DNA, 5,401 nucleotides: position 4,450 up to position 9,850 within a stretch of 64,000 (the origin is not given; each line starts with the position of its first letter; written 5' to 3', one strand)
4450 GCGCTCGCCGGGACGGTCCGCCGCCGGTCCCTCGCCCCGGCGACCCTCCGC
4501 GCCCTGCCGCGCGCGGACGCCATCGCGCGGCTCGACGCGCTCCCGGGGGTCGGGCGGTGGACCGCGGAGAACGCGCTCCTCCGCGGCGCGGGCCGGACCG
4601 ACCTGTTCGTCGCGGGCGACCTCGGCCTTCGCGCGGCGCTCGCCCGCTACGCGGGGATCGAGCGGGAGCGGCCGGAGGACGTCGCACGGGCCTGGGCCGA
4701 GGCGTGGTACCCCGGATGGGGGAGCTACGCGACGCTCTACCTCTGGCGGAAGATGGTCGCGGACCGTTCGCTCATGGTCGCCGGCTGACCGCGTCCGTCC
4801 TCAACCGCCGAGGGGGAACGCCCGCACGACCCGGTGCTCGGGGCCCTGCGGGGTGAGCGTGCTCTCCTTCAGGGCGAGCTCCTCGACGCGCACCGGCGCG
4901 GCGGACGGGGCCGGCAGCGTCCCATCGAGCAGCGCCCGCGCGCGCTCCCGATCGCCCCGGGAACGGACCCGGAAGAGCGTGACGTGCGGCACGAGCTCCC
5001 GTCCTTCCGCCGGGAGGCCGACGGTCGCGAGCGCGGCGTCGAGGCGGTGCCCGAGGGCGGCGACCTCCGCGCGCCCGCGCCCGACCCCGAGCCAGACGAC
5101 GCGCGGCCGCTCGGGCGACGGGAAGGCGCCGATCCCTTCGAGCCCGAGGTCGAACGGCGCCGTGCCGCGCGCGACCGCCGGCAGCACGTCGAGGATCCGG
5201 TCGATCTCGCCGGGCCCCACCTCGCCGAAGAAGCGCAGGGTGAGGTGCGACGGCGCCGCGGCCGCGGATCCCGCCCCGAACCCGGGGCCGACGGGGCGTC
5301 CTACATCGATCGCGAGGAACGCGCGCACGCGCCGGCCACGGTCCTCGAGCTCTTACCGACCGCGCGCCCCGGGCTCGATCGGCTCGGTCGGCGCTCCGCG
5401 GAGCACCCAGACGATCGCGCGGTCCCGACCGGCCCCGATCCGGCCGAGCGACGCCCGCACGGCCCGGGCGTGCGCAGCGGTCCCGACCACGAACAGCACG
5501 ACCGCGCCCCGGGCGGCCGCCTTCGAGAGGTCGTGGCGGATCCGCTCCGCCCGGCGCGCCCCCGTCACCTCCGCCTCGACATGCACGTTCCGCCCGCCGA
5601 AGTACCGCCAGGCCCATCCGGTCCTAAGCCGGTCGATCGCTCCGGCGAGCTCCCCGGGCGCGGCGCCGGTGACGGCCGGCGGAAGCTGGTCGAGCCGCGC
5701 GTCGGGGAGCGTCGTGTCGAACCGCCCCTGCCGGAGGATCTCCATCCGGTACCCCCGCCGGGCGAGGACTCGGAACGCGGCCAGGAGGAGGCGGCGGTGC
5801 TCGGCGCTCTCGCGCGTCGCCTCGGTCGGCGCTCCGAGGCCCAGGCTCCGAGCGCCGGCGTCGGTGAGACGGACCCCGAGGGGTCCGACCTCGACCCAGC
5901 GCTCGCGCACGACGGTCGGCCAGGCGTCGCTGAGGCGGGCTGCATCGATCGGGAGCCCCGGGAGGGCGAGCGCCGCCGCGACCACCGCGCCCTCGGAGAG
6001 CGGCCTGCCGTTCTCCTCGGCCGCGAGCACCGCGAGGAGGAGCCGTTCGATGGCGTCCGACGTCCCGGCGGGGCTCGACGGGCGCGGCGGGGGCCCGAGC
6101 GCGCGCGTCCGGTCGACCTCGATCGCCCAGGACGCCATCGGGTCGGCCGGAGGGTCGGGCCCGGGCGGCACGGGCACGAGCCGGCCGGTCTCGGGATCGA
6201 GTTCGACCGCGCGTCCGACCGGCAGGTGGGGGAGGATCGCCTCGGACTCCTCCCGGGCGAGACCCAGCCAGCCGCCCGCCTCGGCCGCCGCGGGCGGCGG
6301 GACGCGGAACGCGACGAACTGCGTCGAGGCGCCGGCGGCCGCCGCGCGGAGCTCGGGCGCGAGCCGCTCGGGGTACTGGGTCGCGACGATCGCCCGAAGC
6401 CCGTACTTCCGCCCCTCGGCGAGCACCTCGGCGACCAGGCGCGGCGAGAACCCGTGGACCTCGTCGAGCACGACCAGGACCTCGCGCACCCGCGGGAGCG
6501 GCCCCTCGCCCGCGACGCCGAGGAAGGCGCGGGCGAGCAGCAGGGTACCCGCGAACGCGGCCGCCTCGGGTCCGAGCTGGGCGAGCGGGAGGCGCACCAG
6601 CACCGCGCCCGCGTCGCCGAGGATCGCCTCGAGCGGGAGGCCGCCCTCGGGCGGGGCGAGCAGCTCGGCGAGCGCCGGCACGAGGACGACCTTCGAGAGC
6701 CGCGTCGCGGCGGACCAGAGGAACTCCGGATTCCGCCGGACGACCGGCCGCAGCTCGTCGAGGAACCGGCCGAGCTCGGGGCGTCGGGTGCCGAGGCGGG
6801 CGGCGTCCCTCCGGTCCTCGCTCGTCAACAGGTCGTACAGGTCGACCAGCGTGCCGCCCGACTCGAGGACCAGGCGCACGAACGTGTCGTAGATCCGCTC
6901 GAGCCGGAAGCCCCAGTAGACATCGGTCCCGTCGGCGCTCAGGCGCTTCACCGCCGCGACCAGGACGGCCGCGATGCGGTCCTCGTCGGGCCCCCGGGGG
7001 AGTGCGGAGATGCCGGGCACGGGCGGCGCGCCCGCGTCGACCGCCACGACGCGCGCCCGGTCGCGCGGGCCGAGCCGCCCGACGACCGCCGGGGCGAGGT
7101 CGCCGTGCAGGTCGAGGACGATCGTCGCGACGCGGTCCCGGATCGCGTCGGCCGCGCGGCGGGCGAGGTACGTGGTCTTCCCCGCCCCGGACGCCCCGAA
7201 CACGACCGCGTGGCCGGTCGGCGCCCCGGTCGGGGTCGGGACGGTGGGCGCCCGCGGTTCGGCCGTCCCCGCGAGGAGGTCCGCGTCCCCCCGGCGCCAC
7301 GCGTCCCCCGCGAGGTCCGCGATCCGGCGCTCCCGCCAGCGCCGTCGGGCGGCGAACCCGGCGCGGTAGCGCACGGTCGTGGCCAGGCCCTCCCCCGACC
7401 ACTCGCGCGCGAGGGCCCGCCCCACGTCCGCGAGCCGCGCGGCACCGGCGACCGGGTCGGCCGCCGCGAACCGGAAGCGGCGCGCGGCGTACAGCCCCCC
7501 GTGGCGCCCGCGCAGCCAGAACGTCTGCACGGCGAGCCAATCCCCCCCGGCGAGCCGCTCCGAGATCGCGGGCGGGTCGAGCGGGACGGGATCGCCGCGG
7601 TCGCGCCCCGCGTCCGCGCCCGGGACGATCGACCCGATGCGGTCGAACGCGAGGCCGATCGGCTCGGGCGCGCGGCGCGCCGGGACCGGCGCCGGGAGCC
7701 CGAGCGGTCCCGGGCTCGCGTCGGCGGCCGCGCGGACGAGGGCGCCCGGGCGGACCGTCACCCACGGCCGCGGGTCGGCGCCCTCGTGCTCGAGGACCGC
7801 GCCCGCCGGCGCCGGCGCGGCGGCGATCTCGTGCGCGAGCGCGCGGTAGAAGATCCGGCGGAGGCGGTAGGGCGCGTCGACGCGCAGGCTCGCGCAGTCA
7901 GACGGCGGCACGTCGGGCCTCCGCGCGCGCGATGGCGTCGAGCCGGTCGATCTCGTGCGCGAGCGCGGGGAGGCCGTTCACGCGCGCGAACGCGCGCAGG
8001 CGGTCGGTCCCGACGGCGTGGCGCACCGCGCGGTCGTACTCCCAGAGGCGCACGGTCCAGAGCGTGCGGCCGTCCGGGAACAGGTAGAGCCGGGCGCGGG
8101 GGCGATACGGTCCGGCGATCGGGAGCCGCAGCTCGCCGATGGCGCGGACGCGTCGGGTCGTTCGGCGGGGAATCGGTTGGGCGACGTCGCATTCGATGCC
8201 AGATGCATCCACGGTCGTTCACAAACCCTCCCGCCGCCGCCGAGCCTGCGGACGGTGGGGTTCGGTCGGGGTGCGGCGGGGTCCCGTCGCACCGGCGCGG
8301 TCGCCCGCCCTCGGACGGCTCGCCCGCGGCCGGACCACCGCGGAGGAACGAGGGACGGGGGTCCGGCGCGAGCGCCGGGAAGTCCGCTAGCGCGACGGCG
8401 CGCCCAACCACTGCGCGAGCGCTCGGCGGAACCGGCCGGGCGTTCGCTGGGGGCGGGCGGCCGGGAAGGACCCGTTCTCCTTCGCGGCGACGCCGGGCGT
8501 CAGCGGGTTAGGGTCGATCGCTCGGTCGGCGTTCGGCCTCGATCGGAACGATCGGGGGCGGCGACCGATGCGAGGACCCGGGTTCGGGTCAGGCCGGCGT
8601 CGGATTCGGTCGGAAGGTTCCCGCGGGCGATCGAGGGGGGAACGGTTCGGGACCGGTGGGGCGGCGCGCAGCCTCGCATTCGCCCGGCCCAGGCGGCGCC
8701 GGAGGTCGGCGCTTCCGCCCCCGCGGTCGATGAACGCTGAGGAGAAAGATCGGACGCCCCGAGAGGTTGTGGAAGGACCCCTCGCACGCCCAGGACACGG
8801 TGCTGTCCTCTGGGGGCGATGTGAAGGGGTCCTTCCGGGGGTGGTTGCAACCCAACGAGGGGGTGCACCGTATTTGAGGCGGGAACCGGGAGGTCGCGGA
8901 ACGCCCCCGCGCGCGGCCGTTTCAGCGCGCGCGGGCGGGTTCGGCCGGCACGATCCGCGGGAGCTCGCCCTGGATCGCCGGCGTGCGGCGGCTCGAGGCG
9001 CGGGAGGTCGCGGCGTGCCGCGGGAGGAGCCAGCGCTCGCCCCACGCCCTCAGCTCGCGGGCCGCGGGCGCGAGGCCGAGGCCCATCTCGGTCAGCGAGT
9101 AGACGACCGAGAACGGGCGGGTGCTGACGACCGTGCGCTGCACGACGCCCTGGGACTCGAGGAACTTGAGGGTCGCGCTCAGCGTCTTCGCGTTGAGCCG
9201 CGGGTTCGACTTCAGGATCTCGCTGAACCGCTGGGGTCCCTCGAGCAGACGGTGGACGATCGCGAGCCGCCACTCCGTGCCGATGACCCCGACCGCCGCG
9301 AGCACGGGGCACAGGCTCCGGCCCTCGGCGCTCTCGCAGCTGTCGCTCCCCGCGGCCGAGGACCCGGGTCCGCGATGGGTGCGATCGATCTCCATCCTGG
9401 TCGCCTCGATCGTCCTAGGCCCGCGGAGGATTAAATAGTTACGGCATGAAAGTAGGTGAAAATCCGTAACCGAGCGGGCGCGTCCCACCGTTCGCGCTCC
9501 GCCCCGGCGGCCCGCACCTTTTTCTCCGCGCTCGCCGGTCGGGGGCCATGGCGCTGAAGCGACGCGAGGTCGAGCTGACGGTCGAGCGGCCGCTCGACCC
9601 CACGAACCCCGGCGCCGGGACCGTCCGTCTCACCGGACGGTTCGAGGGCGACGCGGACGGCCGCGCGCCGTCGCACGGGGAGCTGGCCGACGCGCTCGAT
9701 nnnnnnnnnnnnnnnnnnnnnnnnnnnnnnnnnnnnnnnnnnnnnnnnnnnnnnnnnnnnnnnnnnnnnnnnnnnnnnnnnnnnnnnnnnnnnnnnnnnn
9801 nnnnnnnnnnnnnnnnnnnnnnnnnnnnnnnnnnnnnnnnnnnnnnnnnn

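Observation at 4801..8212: Tight three-gene cassette: small ORF, HerA/FtsK-like ATPase with wHTH and a nuclease-like C-terminus, and a 2H phosphoesterase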

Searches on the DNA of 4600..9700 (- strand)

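Call 105: search_rna_families(source=window, start=4600, end=9700, threshold=evalue, max_evalue=1)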
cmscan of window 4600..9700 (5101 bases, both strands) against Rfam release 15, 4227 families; matches with E-value up to 1: 0.
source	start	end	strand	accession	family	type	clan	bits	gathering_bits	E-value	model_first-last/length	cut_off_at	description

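Call 114: build_rna_model(alignment_id=A6)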
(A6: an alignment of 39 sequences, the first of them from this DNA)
Model R1 built from alignment A6 (39 sequences, 92 columns); structure: RNAalifold consensus.
model positions 87; base pairs 20; branch points 0; effective number of sequences 1.95; information 0.654 bits per position. Calibrated on 0.2 Mb of random sequence (short: E-values are rough).
structure used (alignment columns):
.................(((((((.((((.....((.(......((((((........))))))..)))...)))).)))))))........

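Call 115: search_with_rna_model(model_id=R1, sources=[window, L071, L076, L079, L085, L086, L087, L088, L089, L090, L091, L092, L093, L094, L095, L010, L022, L023, L024, L032, L043, L053, L054, L056, L059, L063, L067, L070, L072, L081], max_evalue=1)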
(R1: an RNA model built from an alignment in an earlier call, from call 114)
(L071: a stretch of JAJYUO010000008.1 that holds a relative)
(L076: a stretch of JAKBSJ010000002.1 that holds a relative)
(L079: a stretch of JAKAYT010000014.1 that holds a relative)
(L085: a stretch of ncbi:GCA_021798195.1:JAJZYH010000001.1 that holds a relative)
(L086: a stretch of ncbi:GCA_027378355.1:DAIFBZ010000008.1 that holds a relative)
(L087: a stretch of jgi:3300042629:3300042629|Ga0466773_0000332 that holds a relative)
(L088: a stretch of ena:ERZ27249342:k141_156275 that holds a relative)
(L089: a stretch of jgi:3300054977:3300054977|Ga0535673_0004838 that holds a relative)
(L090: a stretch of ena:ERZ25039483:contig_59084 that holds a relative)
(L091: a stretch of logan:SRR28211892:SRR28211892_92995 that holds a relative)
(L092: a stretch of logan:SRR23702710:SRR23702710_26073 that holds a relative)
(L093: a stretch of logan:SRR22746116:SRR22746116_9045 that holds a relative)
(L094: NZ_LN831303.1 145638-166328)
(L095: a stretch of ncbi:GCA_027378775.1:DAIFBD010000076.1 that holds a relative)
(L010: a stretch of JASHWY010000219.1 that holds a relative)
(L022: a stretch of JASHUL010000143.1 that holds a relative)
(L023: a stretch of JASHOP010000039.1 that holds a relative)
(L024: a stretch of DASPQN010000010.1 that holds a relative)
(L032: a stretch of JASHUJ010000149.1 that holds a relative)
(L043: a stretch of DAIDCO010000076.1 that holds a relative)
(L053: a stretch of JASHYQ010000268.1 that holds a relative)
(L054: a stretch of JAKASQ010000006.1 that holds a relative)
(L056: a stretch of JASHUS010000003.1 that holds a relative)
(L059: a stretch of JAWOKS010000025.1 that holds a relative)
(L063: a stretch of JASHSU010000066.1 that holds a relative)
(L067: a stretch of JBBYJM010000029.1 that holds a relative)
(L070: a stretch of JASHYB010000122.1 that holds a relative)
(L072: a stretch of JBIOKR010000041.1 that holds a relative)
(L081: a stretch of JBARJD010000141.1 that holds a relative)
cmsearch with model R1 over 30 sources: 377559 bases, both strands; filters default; matches with E-value up to 1: 4.
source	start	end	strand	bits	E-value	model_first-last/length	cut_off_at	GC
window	8764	8851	-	101.2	1.7e-19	1-87/87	no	0.66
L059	6311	6396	+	82.7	2e-15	1-87/87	no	0.66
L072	1951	2035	+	68.4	2.7e-12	1-87/87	no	0.59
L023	2004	2092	+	67.8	3.5e-12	1-87/87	no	0.64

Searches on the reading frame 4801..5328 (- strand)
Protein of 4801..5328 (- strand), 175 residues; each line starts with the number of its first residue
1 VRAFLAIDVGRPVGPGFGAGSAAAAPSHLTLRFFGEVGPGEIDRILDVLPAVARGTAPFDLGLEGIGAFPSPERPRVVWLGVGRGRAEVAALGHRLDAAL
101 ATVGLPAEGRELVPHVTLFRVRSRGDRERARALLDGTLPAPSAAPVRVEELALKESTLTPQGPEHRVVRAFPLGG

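Call 3: search_protein_families(library=pfam, proteins=[window:4801-5328:-], max_evalue=0.1)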
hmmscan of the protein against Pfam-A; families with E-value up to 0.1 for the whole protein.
window:4801-5328:- (175 aa): 3 families
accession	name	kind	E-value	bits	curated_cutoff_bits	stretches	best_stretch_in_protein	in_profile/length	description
PF02834.22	LigT_PEase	-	4.1e-21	75.4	23.3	2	25-79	33-87/87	LigT like Phosphoesterase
PF13563.12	2_5_RNA_ligase2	-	4.4e-17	63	27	1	20-153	19-145/152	2'-5' RNA ligase superfamily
PF10469.15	AKAP7_NLS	-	0.00076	19.8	24.4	1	55-131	78-159/208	AKAP7 2'5' RNA ligase-like domain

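Call 4: search_protein_families(library=padloc, proteins=[window:4801-5328:-], max_evalue=1)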
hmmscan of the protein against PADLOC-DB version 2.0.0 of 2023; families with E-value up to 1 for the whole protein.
window:4801-5328:- (175 aa): 0 families

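Call 5: search_protein_families(library=ncbifam, proteins=[window:4801-5328:-], max_evalue=0.1)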
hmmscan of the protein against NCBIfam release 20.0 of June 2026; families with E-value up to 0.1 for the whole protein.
window:4801-5328:- (175 aa): 3 families
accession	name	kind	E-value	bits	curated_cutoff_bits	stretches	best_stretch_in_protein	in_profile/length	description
TIGR02258.1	2_5_ligase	equivalog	8.8e-31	107.2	65.7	1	27-173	39-180/180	RNA 2',3'-cyclic phosphodiesterase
NF011704.0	PRK15124.1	equivalog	7.3e-10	39.1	184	1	22-124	37-134/176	RNA 2',3'-cyclic phosphodiesterase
NF010223.0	PRK13679.1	equivalog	0.0084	16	129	1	23-119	29-119/170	hypothetical protein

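Call 46: search_protein_families(library=phrogs, proteins=[window:4801-5328:-], max_evalue=0.1)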
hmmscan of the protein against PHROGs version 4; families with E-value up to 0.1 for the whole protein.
window:4801-5328:- (175 aa): 0 families
